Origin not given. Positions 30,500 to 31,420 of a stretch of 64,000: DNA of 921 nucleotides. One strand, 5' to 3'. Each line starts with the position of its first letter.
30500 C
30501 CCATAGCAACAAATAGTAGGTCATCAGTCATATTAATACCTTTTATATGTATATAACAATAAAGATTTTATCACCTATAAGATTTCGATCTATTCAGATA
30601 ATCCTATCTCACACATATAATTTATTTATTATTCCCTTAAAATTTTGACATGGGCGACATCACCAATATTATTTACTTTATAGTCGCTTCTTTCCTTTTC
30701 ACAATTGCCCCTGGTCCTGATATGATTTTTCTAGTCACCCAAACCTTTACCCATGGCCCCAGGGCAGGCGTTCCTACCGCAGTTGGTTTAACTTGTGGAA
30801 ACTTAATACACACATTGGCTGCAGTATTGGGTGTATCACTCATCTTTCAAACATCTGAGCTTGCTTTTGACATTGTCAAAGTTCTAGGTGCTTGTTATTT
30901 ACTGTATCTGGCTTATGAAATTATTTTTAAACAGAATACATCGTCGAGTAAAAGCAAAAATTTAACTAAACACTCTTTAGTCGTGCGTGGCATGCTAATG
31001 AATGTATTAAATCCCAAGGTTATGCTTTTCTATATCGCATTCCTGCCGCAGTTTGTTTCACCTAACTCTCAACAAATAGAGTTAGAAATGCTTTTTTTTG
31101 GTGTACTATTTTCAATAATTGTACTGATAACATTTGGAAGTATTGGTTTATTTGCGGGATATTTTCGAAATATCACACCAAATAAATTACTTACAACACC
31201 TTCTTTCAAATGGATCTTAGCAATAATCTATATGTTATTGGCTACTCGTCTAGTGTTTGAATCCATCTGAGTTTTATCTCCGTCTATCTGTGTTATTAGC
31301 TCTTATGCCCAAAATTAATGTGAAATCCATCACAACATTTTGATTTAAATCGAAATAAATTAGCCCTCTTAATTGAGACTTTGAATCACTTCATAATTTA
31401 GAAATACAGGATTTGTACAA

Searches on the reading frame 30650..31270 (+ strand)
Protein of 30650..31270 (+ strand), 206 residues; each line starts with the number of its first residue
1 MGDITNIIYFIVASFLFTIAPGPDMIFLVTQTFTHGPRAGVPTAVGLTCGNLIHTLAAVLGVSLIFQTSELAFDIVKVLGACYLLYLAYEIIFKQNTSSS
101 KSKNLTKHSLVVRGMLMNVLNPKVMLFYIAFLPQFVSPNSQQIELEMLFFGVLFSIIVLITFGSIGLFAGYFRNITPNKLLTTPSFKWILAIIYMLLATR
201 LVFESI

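Call 3: search_protein_families(library=pfam, proteins=[window:30650-31270:+])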
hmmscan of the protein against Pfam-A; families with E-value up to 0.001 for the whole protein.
window:30650-31270:+ (206 aa): 1 family
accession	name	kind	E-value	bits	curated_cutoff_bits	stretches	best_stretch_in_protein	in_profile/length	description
PF01810.24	LysE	-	1.7e-28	99.9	25.6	1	17-203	3-191/193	LysE type translocator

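Call 4: search_protein_families(library=ncbifam, proteins=[window:30650-31270:+])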
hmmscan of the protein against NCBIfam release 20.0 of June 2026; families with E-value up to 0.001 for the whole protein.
window:30650-31270:+ (206 aa): 7 families
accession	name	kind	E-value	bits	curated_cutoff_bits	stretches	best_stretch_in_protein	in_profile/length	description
TIGR00949.1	2A76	subfamily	6.3e-34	117.3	183.95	1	21-162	2-149/185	homoserine/threonine efflux transporter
NF008201.0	PRK10958.1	equivalog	8.8e-26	90.7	165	1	4-172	7-177/212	leucine efflux protein LeuE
NF007812.0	PRK10520.1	equivalog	5e-23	81.8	209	1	8-166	7-169/206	homoserine/homoserine lactone efflux protein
NF007591.0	PRK10229.1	equivalog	1.9e-13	50.6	288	1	14-161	12-165/206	threonine export protein RhtC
NF007653.0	PRK10323.1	equivalog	1.2e-09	38.1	193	1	10-201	9-193/195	cysteine/O-acetylserine transporter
TIGR00948.1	2a75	equivalog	2.3e-07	30.7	213.65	1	48-178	30-162/177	L-lysine exporter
TIGR03716.1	R_switched_YkoY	subfamily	0.00046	19.9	138.5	0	63-108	50-95/220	integral membrane protein, YkoY family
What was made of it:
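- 30650..31270 (+): LysE/RhtB-family exporter, the other gene of the two-gene cassette. NCBIfam RhtB/LeuE-type hits fall below the equivalog cut-offs (calls 3, 4).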
